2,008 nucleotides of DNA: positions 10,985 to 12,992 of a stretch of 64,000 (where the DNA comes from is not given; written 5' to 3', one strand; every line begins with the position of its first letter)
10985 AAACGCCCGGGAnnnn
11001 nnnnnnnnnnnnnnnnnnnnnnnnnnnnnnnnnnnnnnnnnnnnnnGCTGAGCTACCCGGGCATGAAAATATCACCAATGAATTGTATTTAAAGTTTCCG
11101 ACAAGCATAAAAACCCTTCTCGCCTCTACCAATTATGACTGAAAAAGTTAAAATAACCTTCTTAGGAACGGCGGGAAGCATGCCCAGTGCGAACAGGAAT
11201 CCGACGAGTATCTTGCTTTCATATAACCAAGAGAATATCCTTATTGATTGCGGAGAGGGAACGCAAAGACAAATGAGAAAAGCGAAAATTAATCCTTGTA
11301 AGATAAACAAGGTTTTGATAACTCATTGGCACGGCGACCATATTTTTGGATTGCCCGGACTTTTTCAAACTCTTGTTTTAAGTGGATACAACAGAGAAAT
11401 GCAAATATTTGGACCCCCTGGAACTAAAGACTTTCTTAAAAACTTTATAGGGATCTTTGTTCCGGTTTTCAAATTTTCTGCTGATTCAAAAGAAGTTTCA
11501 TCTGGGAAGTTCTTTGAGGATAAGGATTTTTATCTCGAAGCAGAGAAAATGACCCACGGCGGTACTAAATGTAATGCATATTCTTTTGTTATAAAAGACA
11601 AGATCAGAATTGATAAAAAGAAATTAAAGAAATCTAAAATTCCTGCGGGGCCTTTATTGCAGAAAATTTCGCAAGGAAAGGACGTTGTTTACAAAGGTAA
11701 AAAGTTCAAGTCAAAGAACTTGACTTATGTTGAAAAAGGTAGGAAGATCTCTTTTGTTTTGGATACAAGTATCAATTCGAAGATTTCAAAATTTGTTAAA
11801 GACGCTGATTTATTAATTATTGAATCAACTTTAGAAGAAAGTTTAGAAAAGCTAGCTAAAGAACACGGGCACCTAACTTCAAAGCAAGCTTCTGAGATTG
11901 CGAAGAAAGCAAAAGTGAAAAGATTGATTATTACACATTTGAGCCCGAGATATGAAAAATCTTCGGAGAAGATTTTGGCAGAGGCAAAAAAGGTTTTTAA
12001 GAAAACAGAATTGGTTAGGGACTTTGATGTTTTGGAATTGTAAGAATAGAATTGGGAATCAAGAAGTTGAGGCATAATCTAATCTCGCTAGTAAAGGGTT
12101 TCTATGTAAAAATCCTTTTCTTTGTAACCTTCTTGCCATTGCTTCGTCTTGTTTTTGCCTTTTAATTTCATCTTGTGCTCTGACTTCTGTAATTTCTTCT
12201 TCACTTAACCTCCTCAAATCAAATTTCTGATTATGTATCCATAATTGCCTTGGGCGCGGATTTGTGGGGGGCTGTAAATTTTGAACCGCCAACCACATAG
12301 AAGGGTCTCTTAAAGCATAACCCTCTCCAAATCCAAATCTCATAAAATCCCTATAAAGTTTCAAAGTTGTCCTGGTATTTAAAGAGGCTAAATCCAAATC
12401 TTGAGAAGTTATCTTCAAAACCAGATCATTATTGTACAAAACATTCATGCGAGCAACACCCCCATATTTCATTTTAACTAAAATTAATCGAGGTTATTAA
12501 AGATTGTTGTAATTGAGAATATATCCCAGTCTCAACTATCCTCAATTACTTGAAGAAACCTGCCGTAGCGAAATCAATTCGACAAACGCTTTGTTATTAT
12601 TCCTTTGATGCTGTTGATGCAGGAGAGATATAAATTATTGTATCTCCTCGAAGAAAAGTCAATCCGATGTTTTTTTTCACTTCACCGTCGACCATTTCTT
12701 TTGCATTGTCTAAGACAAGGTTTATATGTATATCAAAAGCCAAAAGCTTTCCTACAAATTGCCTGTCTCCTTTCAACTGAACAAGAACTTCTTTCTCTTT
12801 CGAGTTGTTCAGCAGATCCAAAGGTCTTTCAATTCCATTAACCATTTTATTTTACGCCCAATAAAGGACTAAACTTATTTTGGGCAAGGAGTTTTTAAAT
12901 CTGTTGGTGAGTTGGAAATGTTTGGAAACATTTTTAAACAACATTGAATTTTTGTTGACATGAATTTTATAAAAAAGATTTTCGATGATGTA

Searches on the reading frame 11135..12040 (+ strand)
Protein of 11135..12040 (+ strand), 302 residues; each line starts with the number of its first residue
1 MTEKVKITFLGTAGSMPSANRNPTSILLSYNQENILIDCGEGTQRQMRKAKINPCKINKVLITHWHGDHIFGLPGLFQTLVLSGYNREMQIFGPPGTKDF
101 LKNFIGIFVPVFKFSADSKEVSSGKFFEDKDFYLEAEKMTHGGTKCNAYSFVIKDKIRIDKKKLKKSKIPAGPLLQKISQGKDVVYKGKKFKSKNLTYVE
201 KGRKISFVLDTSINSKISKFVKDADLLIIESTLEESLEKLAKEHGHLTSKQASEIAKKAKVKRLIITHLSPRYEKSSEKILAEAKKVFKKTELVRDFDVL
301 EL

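Call 27: search_protein_families(library=pfam, proteins=[window:11135-12040:+], max_evalue=0.001)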
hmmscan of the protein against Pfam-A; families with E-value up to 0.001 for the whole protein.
window:11135-12040:+ (302 aa): 4 families
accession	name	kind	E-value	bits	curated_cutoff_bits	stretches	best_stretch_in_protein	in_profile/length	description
PF12706.13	Lactamase_B_2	-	7.6e-18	65.3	27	2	34-154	2-131/200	Beta-lactamase superfamily domain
PF00753.33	Lactamase_B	-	1.3e-12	48.5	22.7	1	23-81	6-68/196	Metallo-beta-lactamase superfamily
PF13691.12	Lactamase_B_4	-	8.3e-07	29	27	1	16-69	5-60/63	tRNase Z endonuclease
PF23023.1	Anti-Pycsar_Apyc1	-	7.8e-05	22.7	50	1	6-76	4-73/250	Anti-Pycsar protein Apyc1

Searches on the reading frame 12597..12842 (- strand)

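Call 27: search_protein_families(library=pfam, proteins=[window:12597-12842:-], max_evalue=0.001)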
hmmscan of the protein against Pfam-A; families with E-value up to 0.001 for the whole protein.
window:12597-12842:- (81 aa): 1 family
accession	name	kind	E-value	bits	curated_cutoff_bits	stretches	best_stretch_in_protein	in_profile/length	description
PF01423.28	LSM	-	1.1e-21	76.8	23.4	1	10-74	2-66/66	LSM domain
